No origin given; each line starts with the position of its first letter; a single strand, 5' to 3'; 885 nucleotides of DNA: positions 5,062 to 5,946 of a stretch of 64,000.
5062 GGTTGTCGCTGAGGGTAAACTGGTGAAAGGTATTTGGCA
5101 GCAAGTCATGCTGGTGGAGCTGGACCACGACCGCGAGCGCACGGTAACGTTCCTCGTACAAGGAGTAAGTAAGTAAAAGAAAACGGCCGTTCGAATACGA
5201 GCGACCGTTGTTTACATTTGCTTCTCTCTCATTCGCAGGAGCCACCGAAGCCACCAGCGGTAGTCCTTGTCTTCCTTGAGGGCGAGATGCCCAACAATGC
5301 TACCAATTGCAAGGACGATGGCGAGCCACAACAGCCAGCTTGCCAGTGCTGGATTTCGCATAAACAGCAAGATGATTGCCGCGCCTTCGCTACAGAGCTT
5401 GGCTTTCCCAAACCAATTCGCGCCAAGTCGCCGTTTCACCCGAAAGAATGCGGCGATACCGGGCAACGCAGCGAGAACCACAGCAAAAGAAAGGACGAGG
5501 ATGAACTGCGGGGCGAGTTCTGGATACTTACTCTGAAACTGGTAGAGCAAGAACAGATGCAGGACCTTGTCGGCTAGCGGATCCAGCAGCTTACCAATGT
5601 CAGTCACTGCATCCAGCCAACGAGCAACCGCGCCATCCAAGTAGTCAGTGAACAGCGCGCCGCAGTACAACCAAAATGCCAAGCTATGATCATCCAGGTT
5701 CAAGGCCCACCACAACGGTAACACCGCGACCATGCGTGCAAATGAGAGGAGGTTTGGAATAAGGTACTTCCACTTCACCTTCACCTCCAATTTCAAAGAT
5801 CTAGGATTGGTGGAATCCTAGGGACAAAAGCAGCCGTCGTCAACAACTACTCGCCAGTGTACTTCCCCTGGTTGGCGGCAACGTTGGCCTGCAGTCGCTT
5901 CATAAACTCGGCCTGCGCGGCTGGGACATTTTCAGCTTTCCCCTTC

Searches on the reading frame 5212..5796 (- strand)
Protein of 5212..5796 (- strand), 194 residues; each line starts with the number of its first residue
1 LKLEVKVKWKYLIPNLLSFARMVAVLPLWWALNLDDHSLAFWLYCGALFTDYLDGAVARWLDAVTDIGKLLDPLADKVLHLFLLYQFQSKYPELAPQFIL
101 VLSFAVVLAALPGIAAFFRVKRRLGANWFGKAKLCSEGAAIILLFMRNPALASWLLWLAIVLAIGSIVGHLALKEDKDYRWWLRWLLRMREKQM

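Call 49: search_protein_families(library=ncbifam, proteins=[window:5212-5796:-], max_evalue=0.001)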
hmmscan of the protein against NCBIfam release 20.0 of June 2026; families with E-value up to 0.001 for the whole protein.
window:5212-5796:- (194 aa): 6 families
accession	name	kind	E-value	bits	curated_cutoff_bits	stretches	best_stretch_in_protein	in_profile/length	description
TIGR00560.1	pgsA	equivalog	7.3e-21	75.5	109.1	1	13-169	3-171/183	CDP-diacylglycerol--glycerol-3-phosphate 3-phosphatidyltransferase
NF053678.1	ClpnSynClsA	equivalog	1.4e-13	51.4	240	1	13-102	5-93/180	cardiolipin synthase ClsA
NF008090.0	PRK10832.1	equivalog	2.3e-08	34.3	304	1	16-171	16-172/182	CDP-diacylglycerol--glycerol-3-phosphate 3-phosphatidyltransferase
TIGR00473.1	pssA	equivalog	5.4e-07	29.8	107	1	38-137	21-119/153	CDP-diacylglycerol--serine O-phosphatidyltransferase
NF040950.1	archin_ph_syn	equivalog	5.8e-06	26.3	180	1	14-86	26-99/191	archaetidylinositol phosphate synthase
TIGR04217.1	archae_ser_T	exception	0.00043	20.1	200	1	12-78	8-73/221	archaetidylserine synthase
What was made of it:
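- Checked: The first CDP-alcohol transferase at 5212..5796 is also real and PgsA-like (call 49).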
